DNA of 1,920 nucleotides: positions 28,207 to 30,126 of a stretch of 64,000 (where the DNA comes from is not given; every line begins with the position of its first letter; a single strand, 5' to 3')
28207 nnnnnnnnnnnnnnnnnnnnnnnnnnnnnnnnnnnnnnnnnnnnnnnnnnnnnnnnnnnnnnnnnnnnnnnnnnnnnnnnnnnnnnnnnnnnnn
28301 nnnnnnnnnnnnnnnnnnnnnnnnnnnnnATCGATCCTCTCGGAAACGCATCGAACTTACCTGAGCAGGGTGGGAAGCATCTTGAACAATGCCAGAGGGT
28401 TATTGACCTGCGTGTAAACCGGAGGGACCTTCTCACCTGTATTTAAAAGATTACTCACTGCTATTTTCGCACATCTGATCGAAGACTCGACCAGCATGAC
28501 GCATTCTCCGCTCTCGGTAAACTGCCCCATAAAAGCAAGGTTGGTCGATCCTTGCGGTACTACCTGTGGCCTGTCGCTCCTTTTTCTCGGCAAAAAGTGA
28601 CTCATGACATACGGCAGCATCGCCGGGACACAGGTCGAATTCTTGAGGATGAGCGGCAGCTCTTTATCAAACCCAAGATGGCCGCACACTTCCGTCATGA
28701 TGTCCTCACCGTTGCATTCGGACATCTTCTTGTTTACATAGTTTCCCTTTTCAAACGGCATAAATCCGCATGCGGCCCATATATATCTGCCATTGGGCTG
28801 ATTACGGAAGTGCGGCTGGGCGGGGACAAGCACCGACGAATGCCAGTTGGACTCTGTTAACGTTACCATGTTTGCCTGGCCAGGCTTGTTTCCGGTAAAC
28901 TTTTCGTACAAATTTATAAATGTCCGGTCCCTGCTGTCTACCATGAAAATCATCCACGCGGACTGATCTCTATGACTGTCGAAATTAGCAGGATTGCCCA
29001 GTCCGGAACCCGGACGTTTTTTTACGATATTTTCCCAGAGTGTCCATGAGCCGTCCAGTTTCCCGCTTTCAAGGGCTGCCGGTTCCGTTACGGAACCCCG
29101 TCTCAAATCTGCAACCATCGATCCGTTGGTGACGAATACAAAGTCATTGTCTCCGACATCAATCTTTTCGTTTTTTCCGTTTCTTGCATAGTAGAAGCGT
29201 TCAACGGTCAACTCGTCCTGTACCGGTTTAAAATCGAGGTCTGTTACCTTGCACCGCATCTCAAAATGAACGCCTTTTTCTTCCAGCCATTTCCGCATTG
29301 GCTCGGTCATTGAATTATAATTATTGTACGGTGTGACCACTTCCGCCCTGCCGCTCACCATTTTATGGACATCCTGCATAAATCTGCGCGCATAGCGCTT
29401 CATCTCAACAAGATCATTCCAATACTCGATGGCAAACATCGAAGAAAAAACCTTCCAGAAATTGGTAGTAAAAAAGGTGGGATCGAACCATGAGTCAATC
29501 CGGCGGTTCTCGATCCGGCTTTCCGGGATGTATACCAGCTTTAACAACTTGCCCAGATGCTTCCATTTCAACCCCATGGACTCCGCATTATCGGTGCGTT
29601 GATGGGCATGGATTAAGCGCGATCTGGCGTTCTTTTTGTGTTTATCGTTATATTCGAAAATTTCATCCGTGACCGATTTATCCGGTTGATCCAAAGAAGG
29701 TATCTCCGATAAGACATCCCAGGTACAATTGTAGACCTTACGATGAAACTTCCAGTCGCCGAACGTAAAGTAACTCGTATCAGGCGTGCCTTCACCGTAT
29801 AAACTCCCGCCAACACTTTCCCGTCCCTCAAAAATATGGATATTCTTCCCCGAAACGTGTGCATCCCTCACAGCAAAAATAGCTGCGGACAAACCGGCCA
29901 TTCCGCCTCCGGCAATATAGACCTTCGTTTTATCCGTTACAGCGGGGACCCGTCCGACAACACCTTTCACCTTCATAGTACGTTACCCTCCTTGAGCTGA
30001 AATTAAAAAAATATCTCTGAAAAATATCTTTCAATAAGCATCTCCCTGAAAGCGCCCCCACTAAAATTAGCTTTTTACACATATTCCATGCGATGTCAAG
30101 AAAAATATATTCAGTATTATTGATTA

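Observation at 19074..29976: Ten-gene operon uniting all four PUFA-saturation enzyme types with CoA-dependent beta-oxidation-type enzymes and a ferredoxin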

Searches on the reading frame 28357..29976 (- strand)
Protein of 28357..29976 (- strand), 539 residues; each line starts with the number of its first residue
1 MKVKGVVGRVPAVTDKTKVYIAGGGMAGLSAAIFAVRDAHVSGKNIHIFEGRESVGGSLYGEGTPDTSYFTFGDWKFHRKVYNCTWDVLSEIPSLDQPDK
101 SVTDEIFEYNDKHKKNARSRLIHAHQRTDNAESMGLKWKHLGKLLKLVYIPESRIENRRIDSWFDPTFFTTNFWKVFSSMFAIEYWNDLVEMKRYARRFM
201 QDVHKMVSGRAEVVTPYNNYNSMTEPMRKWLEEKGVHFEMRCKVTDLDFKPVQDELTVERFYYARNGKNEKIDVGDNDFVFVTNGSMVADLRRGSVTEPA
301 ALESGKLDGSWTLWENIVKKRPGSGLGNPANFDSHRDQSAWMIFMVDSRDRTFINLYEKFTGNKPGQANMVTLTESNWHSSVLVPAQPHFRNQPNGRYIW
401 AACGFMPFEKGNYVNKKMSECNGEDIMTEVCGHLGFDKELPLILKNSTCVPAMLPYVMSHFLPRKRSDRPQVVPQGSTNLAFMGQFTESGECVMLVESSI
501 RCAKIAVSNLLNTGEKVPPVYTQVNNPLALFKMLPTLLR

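Call 4: search_protein_families(library=pfam, proteins=[window:28357-29976:-], max_evalue=0.01)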
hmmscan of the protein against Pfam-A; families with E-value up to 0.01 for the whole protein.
window:28357-29976:- (539 aa): 4 families
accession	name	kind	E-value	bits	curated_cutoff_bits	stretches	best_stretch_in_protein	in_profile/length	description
PF06100.17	MCRA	-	1.4e-163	545.8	23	1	17-507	2-494/495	MCRA family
PF13450.12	NAD_binding_8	-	1.4e-06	28.9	21.9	1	21-91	1-67/68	NAD(P)-binding Rossmann-like domain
PF07992.20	Pyr_redox_2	-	0.00066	19.6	26.1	0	18-57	2-33/291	Pyridine nucleotide-disulphide oxidoreductase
PF12831.13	FAD_oxidored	-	0.0049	16.6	27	0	19-64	2-43/416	FAD dependent oxidoreductase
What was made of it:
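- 28357..29976 (-): MCRA/oleate-hydratase-family flavoprotein (539 aa). It is divergent and behaves as an accessory, mobile part of the cluster. Pfam MCRA E 1.4e-163 (call 4).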

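Call 5: search_protein_families(library=ncbifam, proteins=[window:28357-29976:-], max_evalue=0.001)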
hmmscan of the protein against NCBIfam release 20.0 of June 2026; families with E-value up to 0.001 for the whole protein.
window:28357-29976:- (539 aa): 4 families
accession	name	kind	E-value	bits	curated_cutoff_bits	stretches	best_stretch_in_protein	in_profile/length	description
NF010584.0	PRK13977.1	equivalog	2.9e-160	534.5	567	1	12-534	18-545/577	oleate hydratase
TIGR03467.1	HpnE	equivalog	3.8e-07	29.8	283.05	1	19-250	1-237/430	hydroxysqualene dehydroxylase HpnE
TIGR02732.1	zeta_caro_desat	equivalog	0.0002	20.4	622.15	0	18-59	1-38/474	9,9'-di-cis-zeta-carotene desaturase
NF041087.1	bile_acid_BaiCD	equivalog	0.00073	17.7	825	0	13-62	377-422/642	bile acid Fe-S flavoenzyme BaiCD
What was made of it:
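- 28357..29976 (-): NCBIfam oleate hydratase 534.5 bits, below the cut-off of 567 (call 5).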

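Call 27: find_related_loci(query=window:28357-29976:-, collection=metagenome_contigs, flank=10000)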
Query window:28357-29976:- (539 aa) in metagenome_contigs; peptide patterns used: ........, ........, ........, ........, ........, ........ (x = any residue, [..] = any of these).
77 stretches matched a pattern; 24 encode a relative of the query (tblastn E <= 1e-3); 24 distinct loci.
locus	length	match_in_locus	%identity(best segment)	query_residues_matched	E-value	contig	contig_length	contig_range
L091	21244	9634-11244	82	3-539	0e+0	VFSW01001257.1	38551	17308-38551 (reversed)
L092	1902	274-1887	78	1-537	0e+0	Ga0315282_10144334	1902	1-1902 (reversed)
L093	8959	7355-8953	65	5-539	0e+0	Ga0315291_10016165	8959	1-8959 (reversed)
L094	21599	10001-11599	65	5-539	0e+0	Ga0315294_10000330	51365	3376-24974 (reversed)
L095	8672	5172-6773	65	4-539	0e+0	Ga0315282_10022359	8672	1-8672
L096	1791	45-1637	65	7-539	0e+0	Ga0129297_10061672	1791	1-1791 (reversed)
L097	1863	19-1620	63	4-539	0e+0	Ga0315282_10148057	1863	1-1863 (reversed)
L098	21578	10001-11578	64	12-539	0e+0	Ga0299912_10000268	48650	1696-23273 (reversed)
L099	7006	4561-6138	64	12-539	0e+0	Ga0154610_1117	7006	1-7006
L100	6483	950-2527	63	12-539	0e+0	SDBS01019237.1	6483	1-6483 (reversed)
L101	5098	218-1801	60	13-539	0e+0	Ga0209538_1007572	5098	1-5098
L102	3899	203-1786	60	13-539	0e+0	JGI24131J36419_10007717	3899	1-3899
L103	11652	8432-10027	56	1-539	0e+0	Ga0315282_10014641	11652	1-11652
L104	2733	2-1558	55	13-539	0e+0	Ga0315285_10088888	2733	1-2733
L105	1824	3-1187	64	143-539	0e+0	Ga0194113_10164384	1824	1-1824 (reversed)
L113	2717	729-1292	56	14-539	3e-37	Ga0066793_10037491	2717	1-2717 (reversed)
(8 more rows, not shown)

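Call 30: search_solved_structures(query=window:28357-29976:-, max_evalue=0.00001, show_alignments=2)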
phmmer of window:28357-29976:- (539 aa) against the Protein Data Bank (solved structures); distinct sequences matched with E-value up to 0.00001: 9.
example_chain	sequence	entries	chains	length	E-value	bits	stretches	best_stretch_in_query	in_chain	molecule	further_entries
4ia5_A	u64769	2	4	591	1.2e-103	350.8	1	10-526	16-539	Myosin-crossreactive antigen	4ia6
4uir_A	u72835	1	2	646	2.5e-99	336.4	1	14-521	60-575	OLEATE HYDRATASE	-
5z70_A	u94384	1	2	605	2.4e-87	296.9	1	17-520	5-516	Oleate hydratase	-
9iqa_A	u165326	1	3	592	1.3e-84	287.8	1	14-529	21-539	Oleate hydratase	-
9iqi_A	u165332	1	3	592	1.9e-84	287.4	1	14-529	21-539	Oleate hydratase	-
7kav_B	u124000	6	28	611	2e-84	287.2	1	14-529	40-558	Oleate hydratase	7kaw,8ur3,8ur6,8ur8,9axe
7kax_A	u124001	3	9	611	2.8e-84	286.8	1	14-529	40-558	Oleate hydratase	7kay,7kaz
9iqj_A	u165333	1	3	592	4.8e-84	286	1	14-529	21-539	Oleate hydratase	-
5odo_A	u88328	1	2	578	1.4e-75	258.1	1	17-538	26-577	Isomerase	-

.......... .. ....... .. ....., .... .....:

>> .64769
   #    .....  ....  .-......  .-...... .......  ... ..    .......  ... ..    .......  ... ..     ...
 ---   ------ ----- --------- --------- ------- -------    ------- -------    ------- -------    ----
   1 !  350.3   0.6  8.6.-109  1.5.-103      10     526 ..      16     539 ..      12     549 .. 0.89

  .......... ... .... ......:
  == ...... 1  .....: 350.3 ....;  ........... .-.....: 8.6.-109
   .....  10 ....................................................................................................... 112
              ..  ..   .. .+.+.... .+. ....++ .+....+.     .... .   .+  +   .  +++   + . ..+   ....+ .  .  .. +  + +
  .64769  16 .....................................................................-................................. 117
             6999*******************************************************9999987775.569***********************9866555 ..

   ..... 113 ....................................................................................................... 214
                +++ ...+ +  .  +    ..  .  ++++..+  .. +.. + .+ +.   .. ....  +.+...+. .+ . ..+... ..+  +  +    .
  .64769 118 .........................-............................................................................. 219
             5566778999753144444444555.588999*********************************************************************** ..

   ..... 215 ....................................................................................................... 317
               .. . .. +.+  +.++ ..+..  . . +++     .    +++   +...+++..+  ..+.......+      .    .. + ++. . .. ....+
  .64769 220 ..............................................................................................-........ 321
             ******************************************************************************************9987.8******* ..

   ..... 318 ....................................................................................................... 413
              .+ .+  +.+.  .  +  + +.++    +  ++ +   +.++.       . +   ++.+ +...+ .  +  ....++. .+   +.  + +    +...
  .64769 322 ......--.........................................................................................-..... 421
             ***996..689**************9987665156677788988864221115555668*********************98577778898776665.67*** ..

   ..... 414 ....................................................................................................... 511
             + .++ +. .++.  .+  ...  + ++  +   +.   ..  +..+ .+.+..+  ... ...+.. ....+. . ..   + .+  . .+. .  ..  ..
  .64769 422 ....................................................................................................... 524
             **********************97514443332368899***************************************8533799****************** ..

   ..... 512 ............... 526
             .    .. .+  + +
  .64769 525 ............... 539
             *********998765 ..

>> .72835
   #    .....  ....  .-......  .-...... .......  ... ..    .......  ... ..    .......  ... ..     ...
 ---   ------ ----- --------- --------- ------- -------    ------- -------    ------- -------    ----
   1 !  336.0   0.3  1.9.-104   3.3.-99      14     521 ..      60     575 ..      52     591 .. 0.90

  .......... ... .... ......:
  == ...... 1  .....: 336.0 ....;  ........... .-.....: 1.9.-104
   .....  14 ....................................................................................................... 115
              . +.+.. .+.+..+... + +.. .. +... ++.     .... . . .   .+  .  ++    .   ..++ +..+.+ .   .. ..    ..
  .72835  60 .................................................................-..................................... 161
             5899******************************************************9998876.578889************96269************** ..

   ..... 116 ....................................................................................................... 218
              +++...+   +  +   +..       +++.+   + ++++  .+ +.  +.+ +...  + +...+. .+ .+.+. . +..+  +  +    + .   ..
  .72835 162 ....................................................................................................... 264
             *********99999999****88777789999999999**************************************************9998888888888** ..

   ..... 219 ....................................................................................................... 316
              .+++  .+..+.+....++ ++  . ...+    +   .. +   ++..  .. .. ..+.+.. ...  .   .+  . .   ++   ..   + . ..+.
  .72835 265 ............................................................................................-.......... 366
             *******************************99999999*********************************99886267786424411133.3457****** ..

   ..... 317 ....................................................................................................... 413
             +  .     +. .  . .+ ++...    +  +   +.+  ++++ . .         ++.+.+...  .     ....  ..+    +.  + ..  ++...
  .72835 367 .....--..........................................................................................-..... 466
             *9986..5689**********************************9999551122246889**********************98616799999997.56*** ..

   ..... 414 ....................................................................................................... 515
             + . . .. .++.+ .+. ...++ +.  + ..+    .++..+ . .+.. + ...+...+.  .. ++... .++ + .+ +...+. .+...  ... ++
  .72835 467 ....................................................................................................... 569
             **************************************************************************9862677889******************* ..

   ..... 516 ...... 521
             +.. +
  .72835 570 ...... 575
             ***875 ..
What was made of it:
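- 28357..29976 (-): Closest solved relatives are LAH 4IA5 (E 1e-103) and Em-OAH 4UIR (call 30).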

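Call 33: search_protein_families(library=pfam, proteins=[L091:11254-12102:+, L100:51-611:+, L100:2674-3246:+, L101:2005-3279:+, L101:3384-4007:+, L101:4033-4815:+, L113:1407-2663:+, L103:6990-8114:+, L103:10156-11364:+, L098:11755-12795:+], max_evalue=0.001)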
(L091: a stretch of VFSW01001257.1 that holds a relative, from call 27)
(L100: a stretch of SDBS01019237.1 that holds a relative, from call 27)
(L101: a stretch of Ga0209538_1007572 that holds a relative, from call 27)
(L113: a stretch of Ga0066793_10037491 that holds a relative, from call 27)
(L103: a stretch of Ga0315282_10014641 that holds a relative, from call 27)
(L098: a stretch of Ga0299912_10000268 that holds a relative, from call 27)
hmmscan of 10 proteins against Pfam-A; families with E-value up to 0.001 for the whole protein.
L091:11254-12102:+ (282 aa): 3 families
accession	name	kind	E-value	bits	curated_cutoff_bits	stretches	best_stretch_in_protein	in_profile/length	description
PF00561.26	Abhydrolase_1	-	3.6e-29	102.6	25.8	1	31-263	2-244/245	alpha/beta hydrolase fold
PF12697.13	Abhydrolase_6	-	3.5e-23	83.8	26.3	1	32-267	1-214/217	Alpha/beta hydrolase family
PF12146.15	Hydrolase_4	-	7.7e-13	48.7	27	1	32-237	7-211/239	Serine aminopeptidase, S33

L100:51-611:+ (186 aa): 1 family
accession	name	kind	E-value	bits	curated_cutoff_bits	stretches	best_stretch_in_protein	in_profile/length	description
PF02412.23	TSP_3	-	3.5e-06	27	25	1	34-56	14-36/36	Thrombospondin type 3 repeat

L100:2674-3246:+ (190 aa): 4 families
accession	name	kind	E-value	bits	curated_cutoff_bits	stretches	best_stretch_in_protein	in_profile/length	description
PF00440.29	TetR_N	-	3.3e-14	52.8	24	1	11-56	2-47/47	Bacterial regulatory proteins, tetR family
PF16859.10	TetR_C_11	-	2.1e-06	28.5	32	1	83-169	11-98/113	Tetracyclin repressor-like, C-terminal domain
PF13022.12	HTH_Tnp_1_2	-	8.4e-05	23.1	27.9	1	14-73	15-73/122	Helix-turn-helix of insertion element transposase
PF16925.10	TetR_C_13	-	0.00024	21.9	27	1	112-169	37-94/109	Tetracyclin repressor-like, C-terminal domain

L101:2005-3279:+ (424 aa): 5 families
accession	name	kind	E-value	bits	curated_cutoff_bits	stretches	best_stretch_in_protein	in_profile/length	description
PF00441.29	Acyl-CoA_dh_1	-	6.2e-28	98.3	22.4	1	277-415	18-149/150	Acyl-CoA dehydrogenase, C-terminal domain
PF08028.16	Acyl-CoA_dh_2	-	3.1e-15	57.1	22.7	1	278-395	4-124/134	Acyl-CoA dehydrogenase, C-terminal domain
PF02770.24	Acyl-CoA_dh_M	-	3.9e-11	43.4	33.3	1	170-247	21-97/97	Acyl-CoA dehydrogenase, middle domain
PF02771.21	Acyl-CoA_dh_N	-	1.7e-09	38.4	22.9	1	13-101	2-82/113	Acyl-CoA dehydrogenase, N-terminal domain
PF22924.1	ACOX_C_alpha1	-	0.00051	20.3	27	1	288-413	22-166/169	Acyl-CoA oxidase, C-alpha1 domain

L101:3384-4007:+ (207 aa): 1 family
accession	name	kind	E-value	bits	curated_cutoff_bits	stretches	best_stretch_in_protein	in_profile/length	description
PF02036.22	SCP2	-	2.6e-08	34.5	21.3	1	109-193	22-99/101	SCP-2 sterol transfer family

L101:4033-4815:+ (260 aa): 1 family
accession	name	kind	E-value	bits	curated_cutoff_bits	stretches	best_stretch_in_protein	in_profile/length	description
PF09918.14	DUF2148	-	4.9e-16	58.9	25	1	146-212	1-67/68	Uncharacterized protein containing a ferredoxin domain (DUF2148)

L113:1407-2663:+ (418 aa): 3 families
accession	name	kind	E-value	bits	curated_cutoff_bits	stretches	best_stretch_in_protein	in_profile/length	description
PF02770.24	Acyl-CoA_dh_M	-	3e-20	72.6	33.3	1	161-263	2-97/97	Acyl-CoA dehydrogenase, middle domain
PF02771.21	Acyl-CoA_dh_N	-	6.6e-12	46.2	22.9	1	36-130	2-92/113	Acyl-CoA dehydrogenase, N-terminal domain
PF00441.29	Acyl-CoA_dh_1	-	1.3e-06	29.1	22.4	1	291-357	6-72/150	Acyl-CoA dehydrogenase, C-terminal domain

L103:6990-8114:+ (374 aa): 7 families
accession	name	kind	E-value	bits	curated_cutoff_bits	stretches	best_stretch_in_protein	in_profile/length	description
PF01494.25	FAD_binding_3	-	2.3e-09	37.4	22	1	7-155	5-167/349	FAD binding domain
PF04820.20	Trp_halogenase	-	3.8e-08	33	21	0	218-297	276-354/458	Tryptophan halogenase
PF13450.12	NAD_binding_8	-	4.5e-07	30.5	21.9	1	8-35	1-28/68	NAD(P)-binding Rossmann-like domain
PF01266.30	DAO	-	6.8e-07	29.6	27.9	1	8-36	4-32/353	FAD dependent oxidoreductase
PF22578.2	GGR_cat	-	2.2e-05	24.7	27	1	189-231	31-74/88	Geranylgeranyl reductase catalytic domain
PF05834.18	Lycopene_cycl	-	2.5e-05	24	23.4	1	8-146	4-140/380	Lycopene cyclase protein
PF07992.20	Pyr_redox_2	-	6.2e-05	23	26.1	1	7-88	4-75/291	Pyridine nucleotide-disulphide oxidoreductase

L103:10156-11364:+ (402 aa): 0 families

L098:11755-12795:+ (346 aa): 1 family
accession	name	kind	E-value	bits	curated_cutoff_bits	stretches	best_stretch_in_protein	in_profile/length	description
PF01208.23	URO-D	-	5.8e-19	68.7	23.9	1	151-308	160-311/346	Uroporphyrinogen decarboxylase (URO-D)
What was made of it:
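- One MCRA relative sits beside a geranylgeranyl-reductase-like gene (L103, call 33).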

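Call 58: list_cluster_members(proteins=[window:28357-29976:-, window:27697-28329:-, window:24468-25976:-, window:22207-22530:-, window:20800-22194:-, window:19074-20780:-])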
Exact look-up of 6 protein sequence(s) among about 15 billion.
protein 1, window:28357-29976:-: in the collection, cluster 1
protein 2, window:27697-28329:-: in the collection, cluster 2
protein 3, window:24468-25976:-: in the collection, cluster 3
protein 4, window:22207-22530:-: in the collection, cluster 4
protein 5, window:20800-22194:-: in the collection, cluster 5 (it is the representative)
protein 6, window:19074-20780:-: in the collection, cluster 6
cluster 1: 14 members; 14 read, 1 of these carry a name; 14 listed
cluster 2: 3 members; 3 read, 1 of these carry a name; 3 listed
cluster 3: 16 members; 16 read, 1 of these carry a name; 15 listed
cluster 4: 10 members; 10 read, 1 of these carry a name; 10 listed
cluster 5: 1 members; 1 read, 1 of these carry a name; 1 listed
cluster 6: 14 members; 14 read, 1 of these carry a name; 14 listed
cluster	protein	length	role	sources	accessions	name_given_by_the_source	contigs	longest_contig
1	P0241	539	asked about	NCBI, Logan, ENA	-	-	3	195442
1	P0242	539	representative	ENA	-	-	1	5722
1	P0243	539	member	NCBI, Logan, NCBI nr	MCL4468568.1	MAG: oleate hydratase [Deltaproteobacteria bacterium] | oleate hydratase [Deltaproteobacteria bacterium]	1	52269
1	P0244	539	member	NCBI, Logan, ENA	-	-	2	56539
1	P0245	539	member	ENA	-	-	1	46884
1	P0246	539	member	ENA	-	-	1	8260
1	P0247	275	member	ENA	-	-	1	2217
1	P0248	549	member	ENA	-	-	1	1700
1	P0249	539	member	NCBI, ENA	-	-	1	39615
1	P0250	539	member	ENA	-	-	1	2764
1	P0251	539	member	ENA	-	-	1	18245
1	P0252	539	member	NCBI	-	-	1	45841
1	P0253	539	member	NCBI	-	-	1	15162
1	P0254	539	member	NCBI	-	-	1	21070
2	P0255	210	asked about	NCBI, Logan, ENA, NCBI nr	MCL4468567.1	MAG: TetR/AcrR family transcriptional regulator [Deltaproteobacteria bacterium] | TetR/AcrR family transcriptional regulator [Deltaproteobacteria bacterium]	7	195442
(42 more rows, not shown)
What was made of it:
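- Checked: The 90%-identity protein clusters hold up to 16 members, seen on more than ten different contigs of up to 195 kb (call 58).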

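Call 63: search_protein_families(library=ncbifam, proteins=[L091:11254-12102:+], max_evalue=0.00001)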
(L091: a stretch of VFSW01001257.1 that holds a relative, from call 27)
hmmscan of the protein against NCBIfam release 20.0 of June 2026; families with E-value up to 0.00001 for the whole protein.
L091:11254-12102:+ (282 aa): 26 families (the best 25 are shown)
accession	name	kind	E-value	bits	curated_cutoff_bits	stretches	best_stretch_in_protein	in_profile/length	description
NF004514.1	PRK05855.1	equivalog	1.6e-34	119.4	455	1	15-275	6-287/578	SDR family oxidoreductase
NF002043.0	PRK00870.1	subfamily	1.7e-24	86.8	265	1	27-150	44-166/302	haloalkane dehalogenase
NF002938.0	PRK03592.1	equivalog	1.8e-24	86.6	241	1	9-123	10-121/298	haloalkane dehalogenase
NF011457.0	PRK14875.1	equivalog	5.8e-21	74.9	307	1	7-123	108-223/372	acetoin dehydrogenase dihydrolipoyllysine-residue acetyltransferase subunit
NF051488.1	bifunc_PcaDC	exception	1.1e-18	67.6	390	1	23-276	4-251/375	bifunctional 3-oxoadipate enol-lactonase/4-carboxymuconolactone decarboxylase PcaDC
TIGR02427.1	protocat_pcaD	equivalog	1.1e-17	64.3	255.85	1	32-275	16-250/251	3-oxoadipate enol-lactonase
TIGR03056.1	bchO_mg_che_rel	equivalog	4.7e-16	58.6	172.55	1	12-120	9-117/278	alpha/beta fold hydrolase BchO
TIGR03611.1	RutD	equivalog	2.2e-14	53.5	238.5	1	28-129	12-111/258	pyrimidine utilization protein D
NF045632.1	hydroxlase_HsaD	equivalog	5.6e-14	51.8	400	1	10-129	13-135/290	4,5:9,10-diseco-3-hydroxy-5,9,17-trioxoandrosta-1(10),2-diene-4-oate hydrolase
NF050089.1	i_nPHAscl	equivalog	8.7e-14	51.3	300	1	26-133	15-119/288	intracellular short-chain-length polyhydroxyalkanoate depolymerase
NF051487.1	bifunc_PcaCD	exception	2.5e-13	49.9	430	1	28-154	171-296/413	bifunctional 4-carboxymuconolactone decarboxylase/3-oxoadipate enol-lactonase PcaCD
NF002873.0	PRK03204.1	equivalog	6.4e-13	48.7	466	1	20-123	25-126/286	haloalkane dehalogenase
TIGR03695.1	menH_SHCHC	equivalog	7.8e-13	48.4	208.55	1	30-130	3-102/252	2-succinyl-6-hydroxy-2,4-cyclohexadiene-1-carboxylate synthase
NF052610.1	macro_16_ester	equivalog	1.1e-12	47.9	420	1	28-235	22-241/281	alpha/beta fold macrolide esterase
TIGR03343.1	biphenyl_bphD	equivalog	1.2e-11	44.3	462.15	1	20-275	21-280/282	2-hydroxy-6-oxo-6-phenylhexa-2,4-dienoate hydrolase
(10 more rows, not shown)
